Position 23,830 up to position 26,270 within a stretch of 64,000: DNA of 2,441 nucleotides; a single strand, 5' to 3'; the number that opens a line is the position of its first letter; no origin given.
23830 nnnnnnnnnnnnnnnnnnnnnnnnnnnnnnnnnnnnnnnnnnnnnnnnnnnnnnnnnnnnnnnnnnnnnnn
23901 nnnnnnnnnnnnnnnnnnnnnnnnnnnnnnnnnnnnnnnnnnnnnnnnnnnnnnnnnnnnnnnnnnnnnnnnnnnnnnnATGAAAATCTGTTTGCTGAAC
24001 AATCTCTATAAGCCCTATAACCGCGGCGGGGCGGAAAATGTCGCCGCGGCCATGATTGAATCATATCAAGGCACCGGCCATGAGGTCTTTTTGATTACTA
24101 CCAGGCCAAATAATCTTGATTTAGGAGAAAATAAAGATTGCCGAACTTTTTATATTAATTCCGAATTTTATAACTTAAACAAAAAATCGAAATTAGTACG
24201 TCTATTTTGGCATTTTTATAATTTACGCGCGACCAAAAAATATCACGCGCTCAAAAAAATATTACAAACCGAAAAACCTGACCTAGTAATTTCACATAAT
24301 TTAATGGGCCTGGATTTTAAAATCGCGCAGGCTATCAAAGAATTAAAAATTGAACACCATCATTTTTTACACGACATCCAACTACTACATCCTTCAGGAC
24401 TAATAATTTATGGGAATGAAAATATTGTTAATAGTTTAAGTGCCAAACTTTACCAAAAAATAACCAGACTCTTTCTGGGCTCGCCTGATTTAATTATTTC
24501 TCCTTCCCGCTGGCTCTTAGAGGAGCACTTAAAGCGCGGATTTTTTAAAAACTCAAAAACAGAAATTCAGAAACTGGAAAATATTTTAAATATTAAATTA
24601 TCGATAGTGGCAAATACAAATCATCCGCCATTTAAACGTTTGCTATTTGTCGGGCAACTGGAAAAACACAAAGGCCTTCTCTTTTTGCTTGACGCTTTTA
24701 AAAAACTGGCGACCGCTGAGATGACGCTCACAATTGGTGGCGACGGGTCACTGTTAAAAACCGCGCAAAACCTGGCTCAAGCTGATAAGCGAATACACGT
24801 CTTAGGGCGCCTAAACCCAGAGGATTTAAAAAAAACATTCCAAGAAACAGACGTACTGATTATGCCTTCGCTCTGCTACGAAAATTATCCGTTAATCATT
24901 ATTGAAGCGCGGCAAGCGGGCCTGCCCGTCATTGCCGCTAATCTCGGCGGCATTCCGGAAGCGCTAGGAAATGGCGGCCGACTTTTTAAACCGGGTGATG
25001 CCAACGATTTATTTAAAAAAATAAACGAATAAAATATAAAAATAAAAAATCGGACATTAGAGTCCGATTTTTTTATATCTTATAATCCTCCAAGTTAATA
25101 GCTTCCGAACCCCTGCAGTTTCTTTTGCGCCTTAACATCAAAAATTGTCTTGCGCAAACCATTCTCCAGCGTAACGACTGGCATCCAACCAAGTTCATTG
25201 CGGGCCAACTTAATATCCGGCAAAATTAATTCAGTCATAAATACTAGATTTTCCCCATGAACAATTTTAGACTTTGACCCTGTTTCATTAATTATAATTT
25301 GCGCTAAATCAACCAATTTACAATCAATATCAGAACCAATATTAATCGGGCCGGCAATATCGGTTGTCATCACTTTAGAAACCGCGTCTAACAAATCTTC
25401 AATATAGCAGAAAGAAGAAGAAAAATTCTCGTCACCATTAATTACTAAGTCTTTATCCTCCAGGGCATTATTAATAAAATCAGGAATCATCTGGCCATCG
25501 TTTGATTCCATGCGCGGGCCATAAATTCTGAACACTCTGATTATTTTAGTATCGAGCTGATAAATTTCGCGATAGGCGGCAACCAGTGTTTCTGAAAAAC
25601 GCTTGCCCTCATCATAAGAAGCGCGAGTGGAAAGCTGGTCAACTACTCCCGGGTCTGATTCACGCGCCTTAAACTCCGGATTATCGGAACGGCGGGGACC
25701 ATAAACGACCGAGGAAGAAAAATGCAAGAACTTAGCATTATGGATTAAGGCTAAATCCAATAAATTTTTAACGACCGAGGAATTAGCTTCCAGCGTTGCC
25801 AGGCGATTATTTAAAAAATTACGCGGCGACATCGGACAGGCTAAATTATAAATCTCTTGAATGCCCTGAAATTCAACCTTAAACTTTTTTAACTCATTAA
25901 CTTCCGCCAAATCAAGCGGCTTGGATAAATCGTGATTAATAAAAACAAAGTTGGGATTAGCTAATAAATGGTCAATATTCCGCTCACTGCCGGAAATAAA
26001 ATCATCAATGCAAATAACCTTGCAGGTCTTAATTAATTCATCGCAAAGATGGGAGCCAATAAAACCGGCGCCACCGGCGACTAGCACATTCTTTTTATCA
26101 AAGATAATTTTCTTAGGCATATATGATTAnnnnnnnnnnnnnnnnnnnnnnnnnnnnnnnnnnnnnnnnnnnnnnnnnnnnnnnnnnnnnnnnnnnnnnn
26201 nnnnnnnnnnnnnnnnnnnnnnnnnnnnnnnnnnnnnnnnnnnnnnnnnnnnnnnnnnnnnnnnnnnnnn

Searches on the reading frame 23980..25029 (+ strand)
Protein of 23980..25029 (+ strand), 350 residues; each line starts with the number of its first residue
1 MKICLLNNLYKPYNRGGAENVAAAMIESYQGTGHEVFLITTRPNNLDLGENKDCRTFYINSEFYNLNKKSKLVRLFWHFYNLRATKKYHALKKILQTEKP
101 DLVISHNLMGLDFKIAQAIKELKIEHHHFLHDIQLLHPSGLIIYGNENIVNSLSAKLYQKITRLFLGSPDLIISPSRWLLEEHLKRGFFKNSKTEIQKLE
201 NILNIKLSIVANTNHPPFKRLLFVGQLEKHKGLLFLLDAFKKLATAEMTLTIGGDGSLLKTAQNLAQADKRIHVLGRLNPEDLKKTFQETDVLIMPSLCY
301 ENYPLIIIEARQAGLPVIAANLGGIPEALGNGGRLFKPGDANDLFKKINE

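Call 42: search_protein_families(library=pfam, proteins=[window:23980-25029:+], max_evalue=0.001)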
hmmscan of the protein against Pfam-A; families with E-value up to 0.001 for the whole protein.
window:23980-25029:+ (350 aa): 5 families
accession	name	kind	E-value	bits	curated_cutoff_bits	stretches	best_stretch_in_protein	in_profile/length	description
PF13692.12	Glyco_trans_1_4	-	2.1e-27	96.6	27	1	219-349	2-137/142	Glycosyl transferases group 1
PF00534.26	Glycos_transf_1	-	3.8e-26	92.1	26.4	1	219-350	16-154/172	Glycosyl transferases group 1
PF13439.12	Glyco_transf_4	-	3.5e-14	53.6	28.5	1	16-193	2-158/170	Glycosyltransferase Family 4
PF13579.12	Glyco_trans_4_4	-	3.4e-09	37.7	29.7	1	16-188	1-147/158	Glycosyl transferase 4-like domain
PF20706.3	GT4-conflict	-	2.8e-05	23.7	26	1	194-331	172-322/385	Family 4 Glycosyltransferase in conflict systems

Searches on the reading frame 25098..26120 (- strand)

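Call 42: search_protein_families(library=pfam, proteins=[window:25098-26120:-], max_evalue=0.001)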
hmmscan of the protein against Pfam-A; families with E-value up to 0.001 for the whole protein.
window:25098-26120:- (341 aa): 5 families
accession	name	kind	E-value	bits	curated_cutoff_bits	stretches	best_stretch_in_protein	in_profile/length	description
PF01370.27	Epimerase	-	2.7e-39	135.5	20.9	1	12-262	1-240/240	NAD dependent epimerase/dehydratase family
PF16363.11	GDP_Man_Dehyd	-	8.6e-34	117.9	27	1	13-325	1-332/332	GDP-mannose 4,6 dehydratase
PF01073.25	3Beta_HSD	-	1.1e-09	38.2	22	1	13-246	1-224/280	3-beta hydroxysteroid dehydrogenase/isomerase family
PF07993.18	NAD_binding_4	-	1.3e-09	38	20.1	1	102-211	101-216/258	Male sterility protein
PF02719.21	Polysacc_synt_2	-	6.6e-06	26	20.2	0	12-127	1-118/293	Polysaccharide biosynthesis protein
